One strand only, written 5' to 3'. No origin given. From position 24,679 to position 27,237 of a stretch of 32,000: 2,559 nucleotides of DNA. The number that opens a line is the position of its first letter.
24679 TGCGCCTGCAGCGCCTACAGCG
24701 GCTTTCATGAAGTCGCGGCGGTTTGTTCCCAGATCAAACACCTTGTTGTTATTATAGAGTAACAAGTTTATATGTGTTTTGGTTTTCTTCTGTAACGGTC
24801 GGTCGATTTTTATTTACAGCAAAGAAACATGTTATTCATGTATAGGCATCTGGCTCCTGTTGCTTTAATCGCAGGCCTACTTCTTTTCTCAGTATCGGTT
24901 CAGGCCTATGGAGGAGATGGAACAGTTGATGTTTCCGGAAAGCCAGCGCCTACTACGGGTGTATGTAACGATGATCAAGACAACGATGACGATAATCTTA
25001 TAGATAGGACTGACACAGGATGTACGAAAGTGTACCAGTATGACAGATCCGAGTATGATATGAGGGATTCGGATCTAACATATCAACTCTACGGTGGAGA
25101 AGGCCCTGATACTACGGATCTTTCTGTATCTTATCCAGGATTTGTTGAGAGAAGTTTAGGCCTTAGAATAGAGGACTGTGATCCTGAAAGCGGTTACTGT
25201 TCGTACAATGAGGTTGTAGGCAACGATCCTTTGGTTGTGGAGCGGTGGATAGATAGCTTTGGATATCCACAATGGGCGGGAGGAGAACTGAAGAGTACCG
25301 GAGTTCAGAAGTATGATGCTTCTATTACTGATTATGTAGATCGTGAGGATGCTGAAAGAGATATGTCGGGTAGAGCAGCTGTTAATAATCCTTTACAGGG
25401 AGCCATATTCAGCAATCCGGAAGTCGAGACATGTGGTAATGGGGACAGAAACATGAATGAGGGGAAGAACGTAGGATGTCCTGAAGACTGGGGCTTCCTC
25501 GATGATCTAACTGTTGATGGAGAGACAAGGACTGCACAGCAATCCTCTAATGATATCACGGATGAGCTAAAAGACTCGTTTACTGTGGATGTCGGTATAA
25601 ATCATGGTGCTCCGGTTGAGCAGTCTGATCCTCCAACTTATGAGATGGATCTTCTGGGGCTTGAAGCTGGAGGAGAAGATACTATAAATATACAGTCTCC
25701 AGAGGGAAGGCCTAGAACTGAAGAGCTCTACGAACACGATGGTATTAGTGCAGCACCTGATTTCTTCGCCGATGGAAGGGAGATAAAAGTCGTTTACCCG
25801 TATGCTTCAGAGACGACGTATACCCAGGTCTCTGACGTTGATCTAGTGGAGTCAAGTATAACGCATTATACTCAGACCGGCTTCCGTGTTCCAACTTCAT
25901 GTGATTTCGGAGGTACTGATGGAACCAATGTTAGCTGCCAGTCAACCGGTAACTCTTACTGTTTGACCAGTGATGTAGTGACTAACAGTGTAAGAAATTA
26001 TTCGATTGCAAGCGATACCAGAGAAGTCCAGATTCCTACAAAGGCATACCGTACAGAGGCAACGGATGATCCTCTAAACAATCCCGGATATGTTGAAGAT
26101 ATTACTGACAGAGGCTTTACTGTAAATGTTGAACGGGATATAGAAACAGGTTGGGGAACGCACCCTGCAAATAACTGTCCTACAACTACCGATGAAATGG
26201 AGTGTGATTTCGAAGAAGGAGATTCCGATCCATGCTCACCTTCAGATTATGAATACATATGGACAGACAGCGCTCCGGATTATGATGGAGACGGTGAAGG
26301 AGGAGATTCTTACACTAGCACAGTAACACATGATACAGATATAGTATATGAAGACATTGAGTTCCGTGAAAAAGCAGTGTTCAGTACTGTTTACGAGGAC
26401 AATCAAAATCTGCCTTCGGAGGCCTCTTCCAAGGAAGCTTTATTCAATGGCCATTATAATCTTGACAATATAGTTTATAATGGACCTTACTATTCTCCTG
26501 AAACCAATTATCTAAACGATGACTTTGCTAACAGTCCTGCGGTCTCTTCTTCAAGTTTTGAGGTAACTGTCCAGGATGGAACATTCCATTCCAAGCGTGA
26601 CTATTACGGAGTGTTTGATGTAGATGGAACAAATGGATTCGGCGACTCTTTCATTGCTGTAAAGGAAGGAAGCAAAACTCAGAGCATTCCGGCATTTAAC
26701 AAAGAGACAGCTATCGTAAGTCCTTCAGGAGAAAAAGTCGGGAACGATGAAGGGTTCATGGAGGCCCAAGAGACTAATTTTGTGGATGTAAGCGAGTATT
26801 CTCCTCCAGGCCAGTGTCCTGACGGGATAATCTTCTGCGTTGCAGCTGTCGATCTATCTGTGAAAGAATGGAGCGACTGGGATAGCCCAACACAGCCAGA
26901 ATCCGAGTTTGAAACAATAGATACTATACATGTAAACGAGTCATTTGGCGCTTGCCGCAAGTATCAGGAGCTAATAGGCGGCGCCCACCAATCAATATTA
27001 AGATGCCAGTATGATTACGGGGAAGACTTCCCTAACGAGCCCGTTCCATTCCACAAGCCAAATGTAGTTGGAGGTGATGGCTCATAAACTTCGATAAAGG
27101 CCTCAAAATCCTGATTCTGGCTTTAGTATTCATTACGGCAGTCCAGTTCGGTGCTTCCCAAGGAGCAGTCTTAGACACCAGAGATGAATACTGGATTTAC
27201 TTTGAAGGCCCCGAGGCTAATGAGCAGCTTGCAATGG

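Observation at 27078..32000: Giant secreted protein built from tandem ~420-aa Cys-rich modules of an unrecognised family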

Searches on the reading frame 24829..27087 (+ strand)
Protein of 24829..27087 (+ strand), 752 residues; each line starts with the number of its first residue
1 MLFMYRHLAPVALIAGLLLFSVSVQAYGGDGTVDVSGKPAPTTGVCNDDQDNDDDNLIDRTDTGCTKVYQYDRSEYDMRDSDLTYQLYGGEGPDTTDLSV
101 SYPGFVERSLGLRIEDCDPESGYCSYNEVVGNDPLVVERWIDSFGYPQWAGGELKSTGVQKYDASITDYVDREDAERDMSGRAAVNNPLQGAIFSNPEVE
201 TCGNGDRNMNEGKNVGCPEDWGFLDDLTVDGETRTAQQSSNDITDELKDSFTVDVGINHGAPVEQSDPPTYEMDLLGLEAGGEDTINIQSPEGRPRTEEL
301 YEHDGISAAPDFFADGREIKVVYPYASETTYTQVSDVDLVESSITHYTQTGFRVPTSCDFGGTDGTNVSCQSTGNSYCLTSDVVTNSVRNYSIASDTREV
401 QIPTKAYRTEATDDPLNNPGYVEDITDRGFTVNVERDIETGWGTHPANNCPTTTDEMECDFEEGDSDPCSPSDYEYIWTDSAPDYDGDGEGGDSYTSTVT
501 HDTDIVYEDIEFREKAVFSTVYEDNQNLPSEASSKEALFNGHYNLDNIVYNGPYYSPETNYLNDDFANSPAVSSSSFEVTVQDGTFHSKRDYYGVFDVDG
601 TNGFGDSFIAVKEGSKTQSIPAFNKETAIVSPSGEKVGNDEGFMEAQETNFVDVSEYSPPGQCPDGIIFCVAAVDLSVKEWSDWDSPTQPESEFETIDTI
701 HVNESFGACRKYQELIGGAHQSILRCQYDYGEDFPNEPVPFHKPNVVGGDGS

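Call 19: search_protein_families(library=pfam, proteins=[window:24829-27087:+], max_evalue=0.001)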
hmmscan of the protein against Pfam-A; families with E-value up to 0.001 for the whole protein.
window:24829-27087:+ (752 aa): 0 families

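Call 55: search_protein_families(library=ncbifam, proteins=[window:24829-27087:+], max_evalue=1)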
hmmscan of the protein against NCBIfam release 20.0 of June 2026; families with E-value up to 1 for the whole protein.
window:24829-27087:+ (752 aa): 1 family
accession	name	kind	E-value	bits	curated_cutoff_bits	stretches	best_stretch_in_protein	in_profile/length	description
NF033662.1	acid_disulf_rpt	repeat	0.42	10.4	41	1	44-67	5-28/32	acidic double-disulfide repeat-containing protein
